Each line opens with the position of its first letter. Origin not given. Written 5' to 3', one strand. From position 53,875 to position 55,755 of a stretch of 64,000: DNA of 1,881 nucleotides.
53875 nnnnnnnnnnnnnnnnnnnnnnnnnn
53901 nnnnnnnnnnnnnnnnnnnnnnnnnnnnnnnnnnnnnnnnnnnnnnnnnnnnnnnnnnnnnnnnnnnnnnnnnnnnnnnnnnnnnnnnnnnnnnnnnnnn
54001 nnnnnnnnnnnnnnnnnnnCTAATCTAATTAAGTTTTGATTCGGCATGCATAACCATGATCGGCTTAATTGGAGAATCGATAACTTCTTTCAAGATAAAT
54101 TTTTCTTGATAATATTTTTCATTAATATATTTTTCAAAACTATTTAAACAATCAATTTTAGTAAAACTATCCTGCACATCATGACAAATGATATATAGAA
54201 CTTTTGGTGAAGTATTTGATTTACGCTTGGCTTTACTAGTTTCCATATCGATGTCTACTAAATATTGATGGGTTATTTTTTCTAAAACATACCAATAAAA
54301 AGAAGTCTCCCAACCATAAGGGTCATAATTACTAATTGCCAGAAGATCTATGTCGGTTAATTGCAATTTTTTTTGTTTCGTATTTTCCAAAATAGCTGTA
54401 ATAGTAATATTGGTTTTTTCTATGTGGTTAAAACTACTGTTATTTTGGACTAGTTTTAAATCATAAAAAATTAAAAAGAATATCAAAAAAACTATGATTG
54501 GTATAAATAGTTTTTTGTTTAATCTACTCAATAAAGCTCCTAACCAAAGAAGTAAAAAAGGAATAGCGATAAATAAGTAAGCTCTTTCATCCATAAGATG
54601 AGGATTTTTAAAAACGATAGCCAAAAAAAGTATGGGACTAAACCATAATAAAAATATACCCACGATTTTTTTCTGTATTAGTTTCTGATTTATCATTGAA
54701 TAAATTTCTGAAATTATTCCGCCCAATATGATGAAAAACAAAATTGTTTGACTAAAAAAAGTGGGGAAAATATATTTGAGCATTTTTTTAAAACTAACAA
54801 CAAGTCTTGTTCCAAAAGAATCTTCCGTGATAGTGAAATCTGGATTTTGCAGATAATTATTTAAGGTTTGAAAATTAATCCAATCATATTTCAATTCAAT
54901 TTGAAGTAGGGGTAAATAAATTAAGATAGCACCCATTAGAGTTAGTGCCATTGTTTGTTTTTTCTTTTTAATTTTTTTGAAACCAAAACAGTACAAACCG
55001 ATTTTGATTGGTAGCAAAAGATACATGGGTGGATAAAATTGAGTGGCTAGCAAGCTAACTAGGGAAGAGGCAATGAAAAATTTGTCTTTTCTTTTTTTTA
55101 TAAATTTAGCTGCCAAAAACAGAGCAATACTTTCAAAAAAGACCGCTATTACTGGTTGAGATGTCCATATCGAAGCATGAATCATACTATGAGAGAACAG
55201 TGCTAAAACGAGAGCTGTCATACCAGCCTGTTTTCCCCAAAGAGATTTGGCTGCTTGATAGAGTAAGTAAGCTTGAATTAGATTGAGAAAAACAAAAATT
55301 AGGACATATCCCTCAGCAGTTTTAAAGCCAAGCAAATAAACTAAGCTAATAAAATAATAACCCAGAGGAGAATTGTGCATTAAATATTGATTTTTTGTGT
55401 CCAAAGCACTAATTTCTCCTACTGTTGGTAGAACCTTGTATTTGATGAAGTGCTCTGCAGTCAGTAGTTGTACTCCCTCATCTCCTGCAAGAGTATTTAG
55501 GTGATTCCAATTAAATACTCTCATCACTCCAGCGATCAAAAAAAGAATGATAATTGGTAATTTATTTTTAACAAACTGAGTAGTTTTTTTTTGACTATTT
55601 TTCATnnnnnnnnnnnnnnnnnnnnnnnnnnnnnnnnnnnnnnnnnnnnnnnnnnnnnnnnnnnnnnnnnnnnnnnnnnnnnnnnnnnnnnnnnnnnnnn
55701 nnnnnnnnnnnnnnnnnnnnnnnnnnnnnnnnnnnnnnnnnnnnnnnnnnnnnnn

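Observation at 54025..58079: Possible protein O-glycosylation module: ArnT/PMT-like GT-C next to a polyprenol-P-sugar-synthase-like GT2, close to PT-rich surface proteins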

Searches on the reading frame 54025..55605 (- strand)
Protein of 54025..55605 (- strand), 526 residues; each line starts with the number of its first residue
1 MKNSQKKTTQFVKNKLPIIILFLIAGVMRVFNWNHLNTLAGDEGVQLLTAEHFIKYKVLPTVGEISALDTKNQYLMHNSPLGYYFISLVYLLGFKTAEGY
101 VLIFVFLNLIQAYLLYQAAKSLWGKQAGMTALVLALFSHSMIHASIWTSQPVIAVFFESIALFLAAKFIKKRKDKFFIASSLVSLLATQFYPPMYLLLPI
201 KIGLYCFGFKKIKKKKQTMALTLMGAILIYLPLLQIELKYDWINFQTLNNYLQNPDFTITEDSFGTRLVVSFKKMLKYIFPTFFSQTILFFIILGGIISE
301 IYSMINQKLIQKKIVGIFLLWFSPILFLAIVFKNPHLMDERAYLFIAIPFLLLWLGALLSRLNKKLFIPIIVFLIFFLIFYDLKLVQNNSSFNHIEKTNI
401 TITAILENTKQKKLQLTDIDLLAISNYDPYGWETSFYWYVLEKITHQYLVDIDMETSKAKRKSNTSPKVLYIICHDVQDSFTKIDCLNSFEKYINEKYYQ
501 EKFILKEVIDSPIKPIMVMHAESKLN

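Call 5: search_protein_families(library=pfam, proteins=[window:54025-55605:-], max_evalue=0.01)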
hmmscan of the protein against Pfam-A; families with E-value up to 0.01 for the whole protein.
window:54025-55605:- (526 aa): 1 family
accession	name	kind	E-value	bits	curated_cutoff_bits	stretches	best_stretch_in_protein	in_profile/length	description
PF13231.12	PMT_2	-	1.1e-06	29.4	26.1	1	79-230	3-154/160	Dolichyl-phosphate-mannose-protein mannosyltransferase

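Call 8: search_protein_families(library=ncbifam, proteins=[window:54025-55605:-], max_evalue=0.01)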
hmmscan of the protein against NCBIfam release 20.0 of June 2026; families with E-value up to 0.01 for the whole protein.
window:54025-55605:- (526 aa): 0 families

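Call 17: find_homologous_proteins(query=window:54025-55605:-)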
Query window:54025-55605:- (526 aa): 11 proteins with E <= 0.001 among 8000 candidates.
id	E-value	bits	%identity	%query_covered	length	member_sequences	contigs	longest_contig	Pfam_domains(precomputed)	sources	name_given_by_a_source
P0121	0.0e+0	1149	100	100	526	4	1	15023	PF13231.13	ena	-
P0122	2.8e-142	493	49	97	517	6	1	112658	-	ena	-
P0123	6.0e-138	479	56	76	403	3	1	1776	-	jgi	jgi:hypothetical protein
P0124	7.0e-135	469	45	96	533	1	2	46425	-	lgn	-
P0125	6.5e-131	456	44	96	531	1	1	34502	-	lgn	-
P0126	4.6e-116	407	43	92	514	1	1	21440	PF13231.13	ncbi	-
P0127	5.0e-115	404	42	91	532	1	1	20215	PF13231.13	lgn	-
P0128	2.8e-106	375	40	92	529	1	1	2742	PF13231.13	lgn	-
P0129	1.2e-79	287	34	90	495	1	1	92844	-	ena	-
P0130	3.7e-44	170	32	90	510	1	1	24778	PF13231.13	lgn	-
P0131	3.6e-6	44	24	40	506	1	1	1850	PF13231.13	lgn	-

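Call 22: search_solved_structures(query=A2, max_evalue=10, show_alignments=2)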
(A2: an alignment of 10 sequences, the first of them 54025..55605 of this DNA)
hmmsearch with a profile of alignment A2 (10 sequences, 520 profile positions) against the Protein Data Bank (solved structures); distinct sequences matched with E-value up to 10: 0.

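Call 34: predict_structure(alignment_id=A2)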
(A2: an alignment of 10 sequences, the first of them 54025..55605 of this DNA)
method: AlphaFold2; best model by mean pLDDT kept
length: 526 residues; sequences in the alignment: 10
mean_pLDDT: 82.9   pTM: 0.85
mean pLDDT of the five models: 82.9, 82.4, 80.7, 80.1, 77.8
residues with pLDDT >= 90: 180; 70-90: 278; 50-70: 57; < 50: 11
segments of 3 or more residues with pLDDT < 50: 1-6
pLDDT, mean of each block of 10 residues (from residue 1): 45 76 92 69 87 92 79 81 92 92 94 96 92 92 84 92 92 91 92 79 82 89 93 89 85 62 78 81 75 76 66 70 78 63 82 88 87 90 69 75 93 92 82 89 93 82 86 79 86 82 88 83 63
secondary structure, 60 per line:
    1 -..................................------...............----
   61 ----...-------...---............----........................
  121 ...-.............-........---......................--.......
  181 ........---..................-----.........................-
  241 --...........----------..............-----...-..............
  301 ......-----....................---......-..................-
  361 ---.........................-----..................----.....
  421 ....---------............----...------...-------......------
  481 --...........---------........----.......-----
elements in order: H2-35 H42-56 E65-67 E75-77 H81-92 H97-123 H125-137 H139-146 H150-171 H174-188 H192-209 H215-239 H243-253 H264-277 H287-306 H312-331 H335-340 H342-359 H364-388 H394-411 E419-424 H434-445 E450-452 E459-461 E469-474 H483-493 E503-510 E515-521

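Call 38: search_protein_representatives(alignment_id=A2)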
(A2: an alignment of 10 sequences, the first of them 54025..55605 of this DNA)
Query: 10 sequences, 520 profile positions. Proteins with E-value up to 0.001 (for the whole library): 6644; up to 1e-10: 2584; up to 1e-30: 113. The best 150 are listed.
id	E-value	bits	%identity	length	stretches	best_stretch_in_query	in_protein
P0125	1.6e-214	730.1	-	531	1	5-519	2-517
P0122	8.7e-212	721.1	-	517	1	4-519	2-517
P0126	4.2e-209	712.3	-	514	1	12-519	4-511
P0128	3.7e-205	699.3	-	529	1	4-518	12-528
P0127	2.7e-202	689.8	-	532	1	5-519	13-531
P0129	8.3e-184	628.8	-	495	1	1-487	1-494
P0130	1.7e-158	545.3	-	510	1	1-516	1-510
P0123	1.1e-134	466.8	-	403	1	120-519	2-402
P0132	2.2e-119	416.2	-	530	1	9-517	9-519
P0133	1.2e-118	413.8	-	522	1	1-505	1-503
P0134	2.4e-117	409.5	-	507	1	12-516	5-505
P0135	7.0e-117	408.0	-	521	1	8-514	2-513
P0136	1.6e-116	406.9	-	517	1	13-495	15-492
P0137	1.5e-115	403.6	-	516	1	10-516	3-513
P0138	5.7e-115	401.7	-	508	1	13-502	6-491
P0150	3.4e-54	201.2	-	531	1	12-509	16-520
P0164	1.4e-39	152.9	-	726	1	7-413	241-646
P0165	1.6e-39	152.8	-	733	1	13-472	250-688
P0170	2.8e-37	145.3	-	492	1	12-413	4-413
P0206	9.5e-33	130.4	-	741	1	5-448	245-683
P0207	1.0e-32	130.3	-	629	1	10-477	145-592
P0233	5.2e-31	124.7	-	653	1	10-436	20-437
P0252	4.7e-30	121.5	-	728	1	7-437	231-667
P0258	7.2e-30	120.9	-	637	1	9-389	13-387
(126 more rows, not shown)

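Call 39: search_protein_families(library=pfam, proteins=[P0164, P0165, P0206, P0252, P0207, P0233, P0258, P0132, P0150, P0170], max_evalue=0.001)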
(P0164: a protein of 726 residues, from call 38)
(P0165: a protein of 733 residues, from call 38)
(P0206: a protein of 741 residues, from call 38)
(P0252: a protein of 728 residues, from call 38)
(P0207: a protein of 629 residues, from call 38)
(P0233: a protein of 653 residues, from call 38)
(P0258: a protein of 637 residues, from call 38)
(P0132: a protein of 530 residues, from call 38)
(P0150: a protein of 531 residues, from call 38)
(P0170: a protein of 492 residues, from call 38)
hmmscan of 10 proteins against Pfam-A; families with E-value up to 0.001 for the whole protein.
P0164 (726 aa): 3 families
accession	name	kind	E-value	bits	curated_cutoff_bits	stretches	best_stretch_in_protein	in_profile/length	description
PF00535.33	Glycos_transf_2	-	4.1e-29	102.1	23.3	1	13-174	1-167/168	Glycosyl transferase family 2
PF13231.12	PMT_2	-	7.3e-08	33.2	26.1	1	307-467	4-159/160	Dolichyl-phosphate-mannose-protein mannosyltransferase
PF10111.15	Glyco_tranf_2_2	-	1.2e-06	28.7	27.3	1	13-109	1-94/276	Glycosyltransferase like family 2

P0165 (733 aa): 4 families
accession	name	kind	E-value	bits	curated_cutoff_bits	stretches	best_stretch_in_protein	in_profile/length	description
PF00535.33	Glycos_transf_2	-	1e-34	120.4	23.3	1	6-171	1-167/168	Glycosyl transferase family 2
PF13231.12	PMT_2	-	1e-09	39.3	26.1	1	310-465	4-160/160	Dolichyl-phosphate-mannose-protein mannosyltransferase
PF13641.12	Glyco_tranf_2_3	-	1.6e-05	25.5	27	1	5-98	3-97/230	Glycosyltransferase like family 2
PF02366.24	PMT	-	1.9e-05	24.8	22.7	1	330-465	85-233/245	Dolichyl-phosphate-mannose-protein mannosyltransferase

P0206 (741 aa): 4 families
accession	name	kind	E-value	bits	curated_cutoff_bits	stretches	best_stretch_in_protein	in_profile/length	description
PF00535.33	Glycos_transf_2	-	4.1e-28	98.9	23.3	1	8-168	1-166/168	Glycosyl transferase family 2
PF13231.12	PMT_2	-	9.2e-10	39.4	26.1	1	314-468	4-159/160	Dolichyl-phosphate-mannose-protein mannosyltransferase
PF10111.15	Glyco_tranf_2_2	-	5.9e-07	29.7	27.3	1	23-111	19-104/276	Glycosyltransferase like family 2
PF13641.12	Glyco_tranf_2_3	-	1.2e-06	29.2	27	1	5-109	2-107/230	Glycosyltransferase like family 2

P0252 (728 aa): 4 families
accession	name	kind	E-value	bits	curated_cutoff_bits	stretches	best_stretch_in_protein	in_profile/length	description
PF00535.33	Glycos_transf_2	-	5.1e-26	92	23.3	1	6-167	1-167/168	Glycosyl transferase family 2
PF13231.12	PMT_2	-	1.5e-09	38.7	26.1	1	297-458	4-159/160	Dolichyl-phosphate-mannose-protein mannosyltransferase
PF02366.24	PMT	-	5.1e-06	26.7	22.7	1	308-459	76-233/245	Dolichyl-phosphate-mannose-protein mannosyltransferase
PF10111.15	Glyco_tranf_2_2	-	0.00097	19.1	27.3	0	6-97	1-92/276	Glycosyltransferase like family 2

P0207 (629 aa): 1 family
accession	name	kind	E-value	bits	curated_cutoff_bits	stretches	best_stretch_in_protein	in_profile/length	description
PF13231.12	PMT_2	-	6.1e-11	43.2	26.1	1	208-358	4-158/160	Dolichyl-phosphate-mannose-protein mannosyltransferase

P0233 (653 aa): 1 family
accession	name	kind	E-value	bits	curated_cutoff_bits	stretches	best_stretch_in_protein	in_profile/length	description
PF13231.12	PMT_2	-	2.2e-05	25.2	26.1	1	82-236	2-159/160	Dolichyl-phosphate-mannose-protein mannosyltransferase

P0258 (637 aa): 1 family
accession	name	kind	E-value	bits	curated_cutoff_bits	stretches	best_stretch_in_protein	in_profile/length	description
PF13231.12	PMT_2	-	5.9e-09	36.8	26.1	1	77-223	4-152/160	Dolichyl-phosphate-mannose-protein mannosyltransferase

P0132 (530 aa): 1 family
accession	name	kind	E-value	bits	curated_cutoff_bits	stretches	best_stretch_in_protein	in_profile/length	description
PF13231.12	PMT_2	-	3.7e-08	34.2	26.1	1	77-232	3-158/160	Dolichyl-phosphate-mannose-protein mannosyltransferase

P0150 (531 aa): 1 family
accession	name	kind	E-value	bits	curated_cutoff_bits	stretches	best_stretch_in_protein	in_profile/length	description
PF13231.12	PMT_2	-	3.1e-10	40.9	26.1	1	76-226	3-155/160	Dolichyl-phosphate-mannose-protein mannosyltransferase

P0170 (492 aa): 2 families
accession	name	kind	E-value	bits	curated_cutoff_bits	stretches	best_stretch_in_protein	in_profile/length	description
PF13231.12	PMT_2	-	5.3e-12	46.7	26.1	1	65-225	4-159/160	Dolichyl-phosphate-mannose-protein mannosyltransferase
PF02516.20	STT3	-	0.00038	20.5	24.5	1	87-366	100-375/405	Oligosaccharyl transferase STT3, N-terminal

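Call 40: fold_search(model_id=the predicted structure, library=pdb)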
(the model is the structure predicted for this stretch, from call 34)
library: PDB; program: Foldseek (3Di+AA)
matches with E <= 10: 323; with E <= 0.001: 14
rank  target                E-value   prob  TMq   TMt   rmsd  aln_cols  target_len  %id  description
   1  9s6t_A                9.6e-07  1.00  0.54  0.58   8.8       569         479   12  Ternary cryo-EM structure of chicken ALG12 with Dol25-PP-GlcNAc2Man7, Dol25-P-Man, and Fab (released 2026-03-18)
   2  5f15                  9.5e-06  1.00  0.57  0.55   9.8       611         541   11  Crystal Structure of ArnT from Cupriavidus metallidurans bound to Undecaprenyl phosphate (released 2016-02-17)
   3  5ezm                  1.8e-05  1.00  0.59  0.58   6.6       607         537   10  Crystal Structure of ArnT from Cupriavidus metallidurans in the apo state (released 2016-02-17)
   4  7e9s_A                6.0e-05  1.00  0.42  0.28  15.2       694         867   12  Archaeal oligosaccharyltransferase AglB from Archaeoglobus fulgidus in complex with an inhibitory peptide and a dolich (released 2021-09-08)
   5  9s6u_A                6.3e-05  1.00  0.51  0.50   8.8       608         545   13  Ternary cryo-EM structure of human ALG9 with Dol25-PP-GlcNAc2Man8, Dol25-P-Man and Fab (released 2026-03-18)
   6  9i5k_A                1.3e-04  1.00  0.46  0.48   9.2       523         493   10  Structure of the Chaetomium thermophilum Pmt4 homodimer (C2 symmetry) (released 2025-12-24)
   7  3wak                  2.0e-04  1.00  0.44  0.29  10.8       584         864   11  Crystal structure of the Archaeoglobus fulgidus oligosaccharyltransferase (O29867_ARCFU) in the apo form (released 2013-10-30)
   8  5gmy_A                2.4e-04  1.00  0.44  0.30  12.3       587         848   12  Crystal structure of the Archaeoglobus fulgidus oligosaccharyltransferase (O29867_ARCFU) tethered with an acceptor pep (released 2017-02-01)
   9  3waj                  2.5e-04  1.00  0.46  0.33  13.9       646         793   12  Crystal structure of the Archaeoglobus fulgidus oligosaccharyltransferase (O29867_ARCFU) complex with Zn and sulfate (released 2013-10-30)
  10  3rce_A                2.6e-04  1.00  0.43  0.35  12.8       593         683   12  Bacterial oligosaccharyltransferase PglB (released 2011-06-15)
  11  6gxc_A                2.7e-04  1.00  0.41  0.32   8.8       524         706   14  Bacterial oligosaccharyltransferase PglB in complex with an inhibitory peptide and a reactive lipid-linked oligosaccha (released 2018-11-14)
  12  9s6s_A                5.0e-04  1.00  0.49  0.48   9.1       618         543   11  Ternary cryo-EM structure of human ALG9 with Dol25-PP-GlcNAc2Man6, Dol25-P-Man and Fab (released 2026-03-18)
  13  6ftg_5                5.7e-04  1.00  0.44  0.37  13.4       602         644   10  Subtomogram average of OST-containing ribosome-translocon complexes from canine rough microsomal membranes (released 2018-03-21)
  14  8agc_A                6.0e-04  1.00  0.40  0.32  16.7       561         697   11  Structure of yeast oligosaccharylransferase complex with lipid-linked oligosaccharide and non-acceptor peptide bound (released 2022-12-07)
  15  8agb_A                1.0e-03  1.00  0.48  0.40  10.5       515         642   11  Structure of yeast oligosaccharylransferase complex with lipid-linked oligosaccharide bound (released 2022-12-07)
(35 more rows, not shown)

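Call 77: find_encoding_contigs(protein=P0125, flank=10000, max_places=1)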
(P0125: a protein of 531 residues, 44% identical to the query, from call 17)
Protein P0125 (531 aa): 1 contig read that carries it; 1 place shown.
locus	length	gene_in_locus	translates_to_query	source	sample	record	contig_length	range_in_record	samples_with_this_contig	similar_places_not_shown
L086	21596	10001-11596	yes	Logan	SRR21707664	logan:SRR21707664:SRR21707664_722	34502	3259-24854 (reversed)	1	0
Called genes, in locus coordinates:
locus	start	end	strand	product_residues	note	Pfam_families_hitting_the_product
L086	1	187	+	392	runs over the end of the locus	PF13439:Glyco_transf_4, PF20706:GT4-conflict, PF00534:Glycos_transf_1, PF13692:Glyco_trans_1_4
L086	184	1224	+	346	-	PF01370:Epimerase, PF02719:Polysacc_synt_2, PF04321:RmlD_sub_bind, PF07993:NAD_binding_4, PF16363:GDP_Man_Dehyd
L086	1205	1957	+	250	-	PF03808:Glyco_tran_WecG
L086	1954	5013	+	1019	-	PF01011:PQQ (faint), PF13360:PQQ_2, PF13570:Beta-prop_ACSF4, PF25292:Beta-prop_CGLA (faint), PF25293:Beta-prop_EMC1_N (faint), PF13360:PQQ_2, PF13570:Beta-prop_ACSF4, PF16586:DUF5060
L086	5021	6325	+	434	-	PF02366:PMT, PF13231:PMT_2 (weak)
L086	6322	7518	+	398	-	PF13439:Glyco_transf_4 (weak), PF00534:Glycos_transf_1, PF13692:Glyco_trans_1_4, PF13524:Glyco_trans_1_2 (weak)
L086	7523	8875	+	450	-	PF00535:Glycos_transf_2, PF04794:YdjC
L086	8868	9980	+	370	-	-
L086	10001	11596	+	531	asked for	-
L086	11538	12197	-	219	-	PF13489:Methyltransf_23, PF05175:MTS (weak), PF13847:Methyltransf_31, PF08241:Methyltransf_11, PF08242:Methyltransf_12, PF13649:Methyltransf_25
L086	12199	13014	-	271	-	-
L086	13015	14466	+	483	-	PF04932:Wzy_C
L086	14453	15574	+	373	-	PF00534:Glycos_transf_1 (weak), PF13692:Glyco_trans_1_4 (weak), PF13524:Glyco_trans_1_2 (weak)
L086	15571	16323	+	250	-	PF01061:ABC2_membrane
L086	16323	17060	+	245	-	PF00005:ABC_tran, PF13304:AAA_21 (faint)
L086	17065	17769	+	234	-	PF13578:Methyltransf_24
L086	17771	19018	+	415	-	PF00282:Pyridoxal_deC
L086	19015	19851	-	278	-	PF13578:Methyltransf_24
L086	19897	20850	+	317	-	PF06508:QueC (faint)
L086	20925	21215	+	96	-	PF05402:PqqD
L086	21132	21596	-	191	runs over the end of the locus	-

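Call 78: find_encoding_contigs(protein=P0126, flank=10000, max_places=1)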
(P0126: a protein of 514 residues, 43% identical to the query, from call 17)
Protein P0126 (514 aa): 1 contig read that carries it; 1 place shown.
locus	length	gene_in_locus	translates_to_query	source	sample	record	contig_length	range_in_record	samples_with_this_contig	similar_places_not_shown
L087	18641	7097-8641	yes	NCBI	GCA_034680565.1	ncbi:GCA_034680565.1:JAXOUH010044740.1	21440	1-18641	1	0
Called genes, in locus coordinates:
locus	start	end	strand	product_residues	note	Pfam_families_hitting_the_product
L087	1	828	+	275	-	?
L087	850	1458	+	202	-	PF02397:Bac_transf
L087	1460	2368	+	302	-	PF01073:3Beta_HSD, PF01370:Epimerase, PF02719:Polysacc_synt_2, PF04321:RmlD_sub_bind, PF13460:NAD_binding_10, PF16363:GDP_Man_Dehyd, PF07993:NAD_binding_4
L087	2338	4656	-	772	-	PF04932:Wzy_C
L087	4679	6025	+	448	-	PF00535:Glycos_transf_2, PF04794:YdjC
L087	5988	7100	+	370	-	PF13439:Glyco_transf_4 (weak), PF20706:GT4-conflict, PF00534:Glycos_transf_1, PF13692:Glyco_trans_1_4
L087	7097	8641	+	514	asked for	PF13231:PMT_2 (weak)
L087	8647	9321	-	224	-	PF13489:Methyltransf_23, PF05175:MTS (weak), PF13847:Methyltransf_31, PF08241:Methyltransf_11, PF08242:Methyltransf_12, PF13649:Methyltransf_25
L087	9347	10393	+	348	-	PF01370:Epimerase, PF02719:Polysacc_synt_2, PF04321:RmlD_sub_bind, PF16363:GDP_Man_Dehyd, PF07993:NAD_binding_4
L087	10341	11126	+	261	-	PF03808:Glyco_tran_WecG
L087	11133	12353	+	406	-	PF13439:Glyco_transf_4, PF00534:Glycos_transf_1, PF13692:Glyco_trans_1_4, PF13524:Glyco_trans_1_2 (weak)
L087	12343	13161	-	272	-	-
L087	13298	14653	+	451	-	PF04932:Wzy_C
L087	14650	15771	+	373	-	PF13692:Glyco_trans_1_4 (weak)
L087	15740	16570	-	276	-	PF00005:ABC_tran, PF13304:AAA_21 (faint)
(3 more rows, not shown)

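Call 79: find_encoding_contigs(protein=P0129, flank=10000, max_places=1)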
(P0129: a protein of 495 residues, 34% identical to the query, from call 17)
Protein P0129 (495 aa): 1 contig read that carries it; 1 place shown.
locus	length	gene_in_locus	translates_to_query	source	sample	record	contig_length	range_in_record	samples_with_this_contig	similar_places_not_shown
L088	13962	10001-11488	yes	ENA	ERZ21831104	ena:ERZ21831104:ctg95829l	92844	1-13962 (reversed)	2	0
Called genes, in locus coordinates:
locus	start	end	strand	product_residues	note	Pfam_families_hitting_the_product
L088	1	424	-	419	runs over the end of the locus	PF13439:Glyco_transf_4, PF13477:Glyco_trans_4_2 (faint), PF13579:Glyco_trans_4_4, PF20706:GT4-conflict (faint), PF00534:Glycos_transf_1, PF13692:Glyco_trans_1_4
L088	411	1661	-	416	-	PF13439:Glyco_transf_4, PF00534:Glycos_transf_1, PF13692:Glyco_trans_1_4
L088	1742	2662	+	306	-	PF00535:Glycos_transf_2, PF10111:Glyco_tranf_2_2 (faint), PF13641:Glyco_tranf_2_3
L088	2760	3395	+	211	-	-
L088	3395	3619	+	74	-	PF18901:DUF5657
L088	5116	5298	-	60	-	-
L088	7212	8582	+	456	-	PF00535:Glycos_transf_2, PF04794:YdjC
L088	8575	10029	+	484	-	PF13231:PMT_2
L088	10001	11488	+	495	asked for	-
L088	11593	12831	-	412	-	PF01935:DUF87 (weak), PF10412:TrwB_AAD_bind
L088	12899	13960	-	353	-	?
